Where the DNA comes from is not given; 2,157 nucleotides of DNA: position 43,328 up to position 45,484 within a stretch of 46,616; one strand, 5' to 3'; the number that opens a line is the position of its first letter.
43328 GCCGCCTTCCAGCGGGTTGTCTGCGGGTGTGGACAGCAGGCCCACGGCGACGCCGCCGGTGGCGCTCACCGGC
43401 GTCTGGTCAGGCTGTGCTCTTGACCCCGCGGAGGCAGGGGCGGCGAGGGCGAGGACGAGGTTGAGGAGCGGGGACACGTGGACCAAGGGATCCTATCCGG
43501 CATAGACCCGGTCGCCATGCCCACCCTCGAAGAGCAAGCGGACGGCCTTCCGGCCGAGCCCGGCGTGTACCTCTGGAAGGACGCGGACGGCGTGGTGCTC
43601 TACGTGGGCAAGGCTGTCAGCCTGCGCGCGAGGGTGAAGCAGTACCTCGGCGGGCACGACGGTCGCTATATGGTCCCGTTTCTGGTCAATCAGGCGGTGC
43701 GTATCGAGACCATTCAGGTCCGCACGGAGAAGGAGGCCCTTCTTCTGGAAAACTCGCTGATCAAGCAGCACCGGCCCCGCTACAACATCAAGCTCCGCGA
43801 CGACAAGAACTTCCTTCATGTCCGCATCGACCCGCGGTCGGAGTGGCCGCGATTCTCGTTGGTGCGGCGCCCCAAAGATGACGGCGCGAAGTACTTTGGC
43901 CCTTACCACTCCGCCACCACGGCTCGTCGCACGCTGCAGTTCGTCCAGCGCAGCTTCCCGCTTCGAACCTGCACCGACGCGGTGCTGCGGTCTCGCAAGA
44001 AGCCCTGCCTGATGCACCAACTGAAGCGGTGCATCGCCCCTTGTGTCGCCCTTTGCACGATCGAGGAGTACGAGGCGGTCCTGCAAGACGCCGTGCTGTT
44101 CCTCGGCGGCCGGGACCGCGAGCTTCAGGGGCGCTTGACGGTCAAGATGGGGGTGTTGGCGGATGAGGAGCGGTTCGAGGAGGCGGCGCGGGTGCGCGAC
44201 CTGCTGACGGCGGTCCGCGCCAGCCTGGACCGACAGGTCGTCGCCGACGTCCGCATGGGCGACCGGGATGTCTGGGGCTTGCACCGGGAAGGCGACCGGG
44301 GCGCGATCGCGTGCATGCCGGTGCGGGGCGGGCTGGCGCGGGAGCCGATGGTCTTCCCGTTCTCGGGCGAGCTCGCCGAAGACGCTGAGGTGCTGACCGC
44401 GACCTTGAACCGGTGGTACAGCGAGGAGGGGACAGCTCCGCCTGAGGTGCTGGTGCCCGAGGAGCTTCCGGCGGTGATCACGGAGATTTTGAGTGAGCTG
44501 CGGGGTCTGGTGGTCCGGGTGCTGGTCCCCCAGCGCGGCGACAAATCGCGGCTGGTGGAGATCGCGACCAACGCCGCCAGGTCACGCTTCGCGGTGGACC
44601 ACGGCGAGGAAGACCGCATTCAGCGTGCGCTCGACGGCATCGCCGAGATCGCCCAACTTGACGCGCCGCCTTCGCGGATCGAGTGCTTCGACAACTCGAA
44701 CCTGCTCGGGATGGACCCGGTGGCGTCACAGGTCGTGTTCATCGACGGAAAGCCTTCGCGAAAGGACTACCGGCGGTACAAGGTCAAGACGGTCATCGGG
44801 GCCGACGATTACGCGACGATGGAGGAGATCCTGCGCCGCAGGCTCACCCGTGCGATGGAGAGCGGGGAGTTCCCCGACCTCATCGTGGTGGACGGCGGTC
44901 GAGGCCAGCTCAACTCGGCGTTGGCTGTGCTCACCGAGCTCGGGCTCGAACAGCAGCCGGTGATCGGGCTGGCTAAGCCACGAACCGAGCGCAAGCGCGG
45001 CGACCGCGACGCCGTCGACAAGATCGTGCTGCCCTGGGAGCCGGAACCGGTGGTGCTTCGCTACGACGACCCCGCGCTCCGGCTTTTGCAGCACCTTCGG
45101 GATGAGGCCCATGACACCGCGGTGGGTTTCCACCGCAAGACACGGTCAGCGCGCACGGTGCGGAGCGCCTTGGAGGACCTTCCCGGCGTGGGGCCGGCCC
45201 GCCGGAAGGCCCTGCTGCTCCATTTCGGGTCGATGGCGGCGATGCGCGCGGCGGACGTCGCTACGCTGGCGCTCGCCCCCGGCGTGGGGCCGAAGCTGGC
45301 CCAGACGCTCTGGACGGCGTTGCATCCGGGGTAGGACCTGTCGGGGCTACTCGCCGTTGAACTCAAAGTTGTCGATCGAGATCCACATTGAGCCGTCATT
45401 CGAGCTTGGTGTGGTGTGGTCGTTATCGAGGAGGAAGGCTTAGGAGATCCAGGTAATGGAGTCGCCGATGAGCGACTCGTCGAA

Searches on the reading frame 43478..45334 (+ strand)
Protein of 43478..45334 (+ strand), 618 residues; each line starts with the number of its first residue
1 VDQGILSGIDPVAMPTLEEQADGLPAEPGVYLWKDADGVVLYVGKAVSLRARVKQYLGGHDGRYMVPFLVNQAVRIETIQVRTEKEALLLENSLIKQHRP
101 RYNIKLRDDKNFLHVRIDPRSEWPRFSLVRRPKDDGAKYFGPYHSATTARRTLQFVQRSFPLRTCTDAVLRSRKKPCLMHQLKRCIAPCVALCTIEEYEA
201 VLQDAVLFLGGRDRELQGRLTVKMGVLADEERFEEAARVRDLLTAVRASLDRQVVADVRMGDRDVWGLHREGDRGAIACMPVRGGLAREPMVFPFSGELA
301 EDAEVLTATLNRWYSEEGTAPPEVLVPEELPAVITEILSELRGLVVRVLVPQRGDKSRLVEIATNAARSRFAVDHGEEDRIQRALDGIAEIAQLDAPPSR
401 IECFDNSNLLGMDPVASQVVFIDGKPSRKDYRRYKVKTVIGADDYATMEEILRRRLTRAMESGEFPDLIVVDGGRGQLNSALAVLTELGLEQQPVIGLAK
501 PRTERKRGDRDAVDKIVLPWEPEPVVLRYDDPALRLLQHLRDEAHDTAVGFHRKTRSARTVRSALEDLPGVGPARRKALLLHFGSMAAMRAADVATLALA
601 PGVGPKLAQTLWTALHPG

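Call 57: search_protein_families(library=pfam, proteins=[window:43478-45334:+], max_evalue=0.00001)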
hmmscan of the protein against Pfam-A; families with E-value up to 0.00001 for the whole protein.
window:43478-45334:+ (618 aa): 4 families
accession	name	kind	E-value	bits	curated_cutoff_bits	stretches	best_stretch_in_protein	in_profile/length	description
PF08459.17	UvrC_RNaseH_dom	-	1.3e-52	178.3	22.3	1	390-549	2-159/159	UvrC RNAse H endonuclease domain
PF22920.2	UvrC_RNaseH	-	4.9e-20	72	24.3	1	262-369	1-111/116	UvrC Ribonuclease H-like domain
PF14520.12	HHH_5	-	5.9e-10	39.9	27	1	564-611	3-51/57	Helix-hairpin-helix domain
PF01541.30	GIY-YIG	-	4e-09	37.1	22.6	1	28-103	2-78/78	GIY-YIG catalytic domain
